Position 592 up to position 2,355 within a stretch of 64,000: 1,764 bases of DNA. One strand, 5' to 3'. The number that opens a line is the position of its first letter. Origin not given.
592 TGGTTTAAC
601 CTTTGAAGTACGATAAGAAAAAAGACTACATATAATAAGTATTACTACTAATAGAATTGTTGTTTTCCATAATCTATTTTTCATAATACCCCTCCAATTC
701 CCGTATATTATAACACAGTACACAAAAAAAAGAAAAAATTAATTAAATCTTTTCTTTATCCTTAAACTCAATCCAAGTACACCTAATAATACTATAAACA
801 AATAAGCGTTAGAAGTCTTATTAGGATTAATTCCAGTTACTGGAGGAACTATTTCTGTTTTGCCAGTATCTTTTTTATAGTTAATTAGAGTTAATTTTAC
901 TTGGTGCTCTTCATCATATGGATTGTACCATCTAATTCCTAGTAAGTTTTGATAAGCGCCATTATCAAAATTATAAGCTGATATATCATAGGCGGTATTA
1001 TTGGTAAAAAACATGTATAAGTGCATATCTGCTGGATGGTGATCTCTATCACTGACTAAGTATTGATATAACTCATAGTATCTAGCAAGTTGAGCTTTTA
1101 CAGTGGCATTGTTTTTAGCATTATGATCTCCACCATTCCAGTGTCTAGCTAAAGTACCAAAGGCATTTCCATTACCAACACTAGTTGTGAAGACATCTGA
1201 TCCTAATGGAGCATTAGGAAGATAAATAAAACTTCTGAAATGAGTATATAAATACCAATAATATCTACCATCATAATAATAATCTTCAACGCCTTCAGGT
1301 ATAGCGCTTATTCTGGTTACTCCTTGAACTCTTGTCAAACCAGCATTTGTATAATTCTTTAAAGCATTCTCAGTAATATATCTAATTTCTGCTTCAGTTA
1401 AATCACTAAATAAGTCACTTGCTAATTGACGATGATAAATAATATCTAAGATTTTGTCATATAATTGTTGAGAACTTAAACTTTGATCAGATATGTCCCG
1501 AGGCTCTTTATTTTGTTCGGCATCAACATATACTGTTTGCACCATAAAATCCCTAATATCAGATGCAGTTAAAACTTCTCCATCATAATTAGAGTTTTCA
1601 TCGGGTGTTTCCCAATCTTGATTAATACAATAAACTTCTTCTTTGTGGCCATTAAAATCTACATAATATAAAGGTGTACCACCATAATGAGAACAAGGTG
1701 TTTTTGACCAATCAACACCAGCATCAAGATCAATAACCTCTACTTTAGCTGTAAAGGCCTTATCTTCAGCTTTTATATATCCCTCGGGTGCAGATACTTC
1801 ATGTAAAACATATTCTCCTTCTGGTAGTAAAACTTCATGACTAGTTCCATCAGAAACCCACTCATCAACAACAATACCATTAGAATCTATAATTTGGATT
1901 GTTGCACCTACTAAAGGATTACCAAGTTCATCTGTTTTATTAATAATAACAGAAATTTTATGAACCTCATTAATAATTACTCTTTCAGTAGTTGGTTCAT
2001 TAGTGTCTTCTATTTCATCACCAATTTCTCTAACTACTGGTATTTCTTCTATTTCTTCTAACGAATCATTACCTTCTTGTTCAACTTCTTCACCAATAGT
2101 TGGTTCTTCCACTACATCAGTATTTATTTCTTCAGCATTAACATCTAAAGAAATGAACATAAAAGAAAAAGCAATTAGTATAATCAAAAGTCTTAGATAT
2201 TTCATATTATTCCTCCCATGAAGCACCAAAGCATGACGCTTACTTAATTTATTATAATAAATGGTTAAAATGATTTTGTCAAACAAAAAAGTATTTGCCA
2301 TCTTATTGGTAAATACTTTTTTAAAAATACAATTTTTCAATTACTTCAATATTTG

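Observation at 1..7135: Class B sortase with (S/P)PVTG sorting signals rather than LPXTG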

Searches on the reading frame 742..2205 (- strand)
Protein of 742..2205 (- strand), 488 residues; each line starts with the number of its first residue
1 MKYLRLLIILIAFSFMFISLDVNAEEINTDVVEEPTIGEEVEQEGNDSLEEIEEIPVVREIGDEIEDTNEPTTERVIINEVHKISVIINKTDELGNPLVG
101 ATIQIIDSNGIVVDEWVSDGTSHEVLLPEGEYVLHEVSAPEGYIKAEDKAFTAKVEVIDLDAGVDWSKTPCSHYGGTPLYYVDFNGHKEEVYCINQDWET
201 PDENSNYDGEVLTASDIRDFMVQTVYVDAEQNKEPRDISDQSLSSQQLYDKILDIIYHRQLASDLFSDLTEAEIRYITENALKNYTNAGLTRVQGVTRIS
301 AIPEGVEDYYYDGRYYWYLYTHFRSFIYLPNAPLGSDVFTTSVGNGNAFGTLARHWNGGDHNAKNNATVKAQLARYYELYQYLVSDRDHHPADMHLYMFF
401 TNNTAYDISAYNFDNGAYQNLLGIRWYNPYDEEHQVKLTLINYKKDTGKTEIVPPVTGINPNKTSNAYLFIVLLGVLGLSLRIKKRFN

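Call 9: search_protein_families(library=pfam, proteins=[window:742-2205:-], max_evalue=0.01)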
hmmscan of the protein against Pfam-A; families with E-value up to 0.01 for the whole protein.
window:742-2205:- (488 aa): 1 family
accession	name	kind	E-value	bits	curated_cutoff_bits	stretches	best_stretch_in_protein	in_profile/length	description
PF17802.7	SpaA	-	1e-11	45.3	23.1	1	85-156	2-77/91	Prealbumin-like fold domain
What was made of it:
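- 739..2205 (-): 488-aa secreted adhesin: signal peptide, acidic linker, CnaB2/SpyCatcher-like domain (aa 85-156, 1738..1953), thioester domain (about aa 157-445), and cell-wall sorting signal. Pfam SpaA (call 9).
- Checked: 739..2205(-): 488 aa, with a signal peptide, a SpaA/CnaB-type domain at aa 85-156 (Pfam PF17802, E 1e-11, call 9), and PPVTG at 832..846 followed by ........, a hydrophobic stretch and RIKKRFN.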

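Call 10: search_protein_families(library=ncbifam, proteins=[window:742-2205:-], max_evalue=0.01)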
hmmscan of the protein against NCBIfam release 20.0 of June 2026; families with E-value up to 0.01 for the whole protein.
window:742-2205:- (488 aa): 1 family
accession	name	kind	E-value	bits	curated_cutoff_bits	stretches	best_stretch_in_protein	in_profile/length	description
NF033396.0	pilus_ancill_1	equivalog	6.4e-08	31.5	600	1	80-154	261-339/737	pilus ancillary protein 1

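Call 13: find_encoding_contigs(protein=window:742-2205:-, flank=10000, max_places=6)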
Protein window:742-2205:- (488 aa): 5 contigs read that carry it; 3 places shown.
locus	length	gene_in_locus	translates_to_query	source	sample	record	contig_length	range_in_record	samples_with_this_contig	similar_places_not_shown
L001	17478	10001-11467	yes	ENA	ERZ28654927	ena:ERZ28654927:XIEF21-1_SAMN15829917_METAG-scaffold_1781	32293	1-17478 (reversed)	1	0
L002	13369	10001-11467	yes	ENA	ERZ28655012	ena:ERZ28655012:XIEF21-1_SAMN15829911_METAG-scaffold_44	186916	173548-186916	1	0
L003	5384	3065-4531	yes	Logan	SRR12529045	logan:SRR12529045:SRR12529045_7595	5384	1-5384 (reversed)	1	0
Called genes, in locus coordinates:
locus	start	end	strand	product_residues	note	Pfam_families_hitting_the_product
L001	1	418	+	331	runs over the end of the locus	PF02030:Lipoprotein_8, PF01547:SBP_bac_1, PF13531:SBP_bac_11, PF13416:SBP_bac_8, PF13343:SBP_bac_6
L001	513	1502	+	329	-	PF02729:OTCace_N, PF00185:OTCace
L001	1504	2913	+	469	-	PF00324:AA_permease, PF13520:AA_permease_2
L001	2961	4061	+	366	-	PF04371:PAD_porph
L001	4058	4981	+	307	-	PF00696:AA_kinase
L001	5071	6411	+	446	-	PF24547:DUF7601 (weak)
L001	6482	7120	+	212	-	PF06541:ABC_trans_CmpB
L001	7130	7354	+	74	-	-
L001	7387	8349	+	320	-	-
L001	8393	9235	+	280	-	-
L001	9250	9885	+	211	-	PF12706:Lactamase_B_2, PF13483:Lactamase_B_3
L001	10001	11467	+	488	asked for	PF17802:SpaA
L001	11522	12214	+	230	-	PF04203:Sortase (weak)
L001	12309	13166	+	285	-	PF00350:Dynamin_N (faint), PF03193:RsgA_GTPase, PF02421:FeoB_N, PF01926:MMR_HSR1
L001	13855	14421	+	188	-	-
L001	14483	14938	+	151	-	-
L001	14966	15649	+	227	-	PF20582:UPF0758_N, PF04002:RadC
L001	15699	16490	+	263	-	PF04085:MreC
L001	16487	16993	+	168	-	PF04093:MreD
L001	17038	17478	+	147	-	?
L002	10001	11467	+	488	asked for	PF17802:SpaA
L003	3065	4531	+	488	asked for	PF17802:SpaA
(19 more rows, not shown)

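Call 19: find_related_loci(query=A1, collection=genome_contigs, flank=10000)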
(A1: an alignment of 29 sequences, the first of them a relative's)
Query A1 (230 aa) in genome_contigs; peptide patterns used: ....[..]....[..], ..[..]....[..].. (x = any residue, [..] = any of these).
81 stretches matched a pattern; 40 encode a relative of the query (tblastn E <= 1e-3); 40 distinct loci.
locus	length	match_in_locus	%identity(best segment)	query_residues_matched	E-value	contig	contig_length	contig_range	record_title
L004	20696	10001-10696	66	1-230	1e-99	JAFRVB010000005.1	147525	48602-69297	MAG: Bacilli bacterium isolate RGIG2824 Goat_Omasum.Co__c932512, whole genome shotgun sequence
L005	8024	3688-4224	77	52-230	2e-88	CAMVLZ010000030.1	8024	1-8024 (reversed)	MAG TPA_asm: uncultured Firmicutes bacterium isolate SRR8387716_bin.23_metaWRAP_v1.3_MAG genome assembly, contig: ERZ142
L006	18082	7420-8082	57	14-230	3e-78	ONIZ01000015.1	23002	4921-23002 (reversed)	uncultured Firmicutes bacterium isolate RUG343 genome assembly, contig: scaffold_1538, whole genome shotgun sequence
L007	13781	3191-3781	62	30-230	2e-77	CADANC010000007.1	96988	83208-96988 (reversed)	MAG: uncultured Erysipelotrichaceae bacterium isolate RUG13444 genome assembly, contig: RUG13444_asm_7, whole genome sho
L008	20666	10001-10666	54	10-229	1e-72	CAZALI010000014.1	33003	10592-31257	MAG TPA_asm: uncultured Muribaculaceae bacterium isolate SRP278969_co1_164 genome assembly, contig: NODE_1216_length_330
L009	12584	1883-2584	51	1-228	4e-66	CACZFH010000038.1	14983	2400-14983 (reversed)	MAG: uncultured Erysipelotrichaceae bacterium isolate RUG12568 genome assembly, contig: RUG12568_asm_38, whole genome sh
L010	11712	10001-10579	56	35-227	6e-66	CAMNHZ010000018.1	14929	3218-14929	MAG: uncultured Firmicutes bacterium isolate SRR873597_bin.143_metaWRAP_v1.3_MAG genome assembly, contig: NODE.10087_len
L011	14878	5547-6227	49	10-227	2e-57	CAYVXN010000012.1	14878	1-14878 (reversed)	MAG TPA_asm: uncultured Mycoplasma sp. isolate binchicken_co365_217 genome assembly, contig: NODE_2779_length_14878_cov_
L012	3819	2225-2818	51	25-227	3e-57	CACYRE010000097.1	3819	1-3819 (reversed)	MAG: uncultured Erysipelotrichaceae bacterium isolate RUG12194 genome assembly, contig: RUG12194_asm_97, whole genome sh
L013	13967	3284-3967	47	11-230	3e-57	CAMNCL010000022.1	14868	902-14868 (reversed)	MAG: uncultured Bacillales bacterium isolate SRR1222429_bin.142_metaWRAP_v1.3_MAG genome assembly, contig: NODE.9776_len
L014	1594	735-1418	47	2-227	3e-59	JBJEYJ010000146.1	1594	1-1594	MAG: Bacilli bacterium isolate LOHA18_bin.015 NODE_60645_length_1594_cov_10.397661, whole genome shotgun sequence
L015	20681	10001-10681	49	10-227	5e-57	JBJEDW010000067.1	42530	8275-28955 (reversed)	MAG: Bacilli bacterium isolate SARD13_bin.020 NODE_465_length_42530_cov_9.521577, whole genome shotgun sequence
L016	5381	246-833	49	36-227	7e-56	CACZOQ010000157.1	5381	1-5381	MAG: uncultured Erysipelotrichaceae bacterium isolate RUG12809 genome assembly, contig: RUG12809_asm_157, whole genome s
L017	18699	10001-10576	55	38-227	2e-55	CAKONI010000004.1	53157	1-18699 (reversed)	MAG: uncultured Bacilli bacterium isolate REFINED_METABAT215_TOP10_CONTIGS_1500_ASSEMBLY_K77_MERGED__Hadza_PheChl_Fiber-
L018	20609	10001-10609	49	35-227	4e-54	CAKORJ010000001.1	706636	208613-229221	MAG: uncultured Bacilli bacterium isolate REFINED_METABAT215_TOP10_CONTIGS_1500_ASSEMBLY_K77_MERGED__Hadza_MoBio_hadza-A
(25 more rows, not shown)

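Call 22: search_solved_structures(query=A1, max_evalue=0.001, show_alignments=5)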
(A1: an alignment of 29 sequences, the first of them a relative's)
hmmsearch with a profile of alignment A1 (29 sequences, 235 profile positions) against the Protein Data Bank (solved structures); distinct sequences matched with E-value up to 0.001: 15.
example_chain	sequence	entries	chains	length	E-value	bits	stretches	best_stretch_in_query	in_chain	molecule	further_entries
6kyc_A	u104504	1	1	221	2.6e-36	128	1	30-218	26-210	Putative peptidase C60B, sortase B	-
6kyd_A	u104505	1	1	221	2.9e-36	127.9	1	30-218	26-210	Putative peptidase C60B, sortase B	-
5gyj_A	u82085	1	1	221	3e-36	127.8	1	30-218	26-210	Putative peptidase C60B, sortase B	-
4ux7_A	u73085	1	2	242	3.4e-35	124.4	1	34-217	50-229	PUTATIVE PEPTIDASE C60B, SORTASE B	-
1rz2_A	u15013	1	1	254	4.6e-33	117.4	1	25-222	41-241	conserved hypothetical protein BA4783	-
2oqw_A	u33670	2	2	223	7.2e-33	116.8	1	27-222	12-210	Sortase B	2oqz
5jcv_A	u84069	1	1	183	6.5e-32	113.6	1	60-228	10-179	Lmo2181 protein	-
1qwz_A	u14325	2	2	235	3.9e-28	101.3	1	39-233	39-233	NPQTN specific sortase B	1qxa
1ng5_A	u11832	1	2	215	8.6e-28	100.1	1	43-233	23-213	sortase B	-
4lfd_A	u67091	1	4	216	1.2e-27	99.7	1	35-233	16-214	Sortase B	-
1qx6_A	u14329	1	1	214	1.4e-27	99.4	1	44-233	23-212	NPQTN specific sortase B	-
5b23_A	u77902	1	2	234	1.7e-25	92.6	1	44-218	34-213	Uncharacterized protein Sortase B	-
5yfk_A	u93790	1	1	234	1e-23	86.8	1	44-216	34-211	Uncharacterized protein Sortase B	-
3psq_A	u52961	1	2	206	5.1e-21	78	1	60-216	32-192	Hypothetical exported protein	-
4y4q_A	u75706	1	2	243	2.1e-18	69.4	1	60-230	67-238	Sortase, SrtB family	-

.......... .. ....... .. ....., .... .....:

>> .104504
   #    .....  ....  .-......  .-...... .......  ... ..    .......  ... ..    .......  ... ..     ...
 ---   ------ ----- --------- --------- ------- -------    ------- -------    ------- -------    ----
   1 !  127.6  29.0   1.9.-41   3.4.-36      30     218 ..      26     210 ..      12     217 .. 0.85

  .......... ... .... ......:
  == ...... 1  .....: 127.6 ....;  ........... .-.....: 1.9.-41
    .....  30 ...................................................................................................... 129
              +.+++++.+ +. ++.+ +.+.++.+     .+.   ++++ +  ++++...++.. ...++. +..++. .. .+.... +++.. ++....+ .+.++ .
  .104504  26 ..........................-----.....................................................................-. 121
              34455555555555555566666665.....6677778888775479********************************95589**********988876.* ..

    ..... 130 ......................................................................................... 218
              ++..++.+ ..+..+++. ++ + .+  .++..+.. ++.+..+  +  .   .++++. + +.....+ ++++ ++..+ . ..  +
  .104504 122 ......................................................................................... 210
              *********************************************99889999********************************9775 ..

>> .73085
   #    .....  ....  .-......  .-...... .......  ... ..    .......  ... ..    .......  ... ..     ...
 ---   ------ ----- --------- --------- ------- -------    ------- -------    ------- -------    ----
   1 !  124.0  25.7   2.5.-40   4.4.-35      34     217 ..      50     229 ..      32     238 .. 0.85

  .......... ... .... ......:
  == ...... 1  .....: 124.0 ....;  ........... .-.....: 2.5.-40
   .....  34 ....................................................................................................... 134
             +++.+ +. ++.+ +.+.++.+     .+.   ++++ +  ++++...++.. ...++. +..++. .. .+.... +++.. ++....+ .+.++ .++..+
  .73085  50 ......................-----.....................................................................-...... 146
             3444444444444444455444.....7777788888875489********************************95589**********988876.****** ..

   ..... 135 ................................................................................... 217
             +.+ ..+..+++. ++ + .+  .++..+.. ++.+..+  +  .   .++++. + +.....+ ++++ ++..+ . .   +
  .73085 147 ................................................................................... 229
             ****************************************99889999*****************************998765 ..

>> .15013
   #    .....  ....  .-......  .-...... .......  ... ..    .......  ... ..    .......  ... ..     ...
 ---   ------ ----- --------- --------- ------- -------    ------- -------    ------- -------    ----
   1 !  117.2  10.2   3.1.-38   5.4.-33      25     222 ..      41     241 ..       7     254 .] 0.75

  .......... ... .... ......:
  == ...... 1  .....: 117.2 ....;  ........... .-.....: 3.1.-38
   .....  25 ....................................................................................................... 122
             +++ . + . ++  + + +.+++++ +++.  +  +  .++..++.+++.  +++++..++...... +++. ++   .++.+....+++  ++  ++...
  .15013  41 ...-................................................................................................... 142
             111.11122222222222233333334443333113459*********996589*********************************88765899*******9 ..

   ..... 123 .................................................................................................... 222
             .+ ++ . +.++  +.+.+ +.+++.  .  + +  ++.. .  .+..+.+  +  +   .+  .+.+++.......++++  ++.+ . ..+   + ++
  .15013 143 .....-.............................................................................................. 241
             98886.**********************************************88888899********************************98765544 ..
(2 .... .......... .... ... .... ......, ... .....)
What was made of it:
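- On FCT / PI-2-type sortase-B-assembled pilus: Sortase class (call 22).
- Closest known: Clostridioides difficile SrtB. Same: Class B sortase, and the best PDB match with the family profile (2.6e-36, call 22).
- The sortase is closer to anchoring SrtBs (C. difficile 2.6e-36) than to Spy0129 (5e-21) or the 4y4q SrtB-family sortase (2e-18) (call 22).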
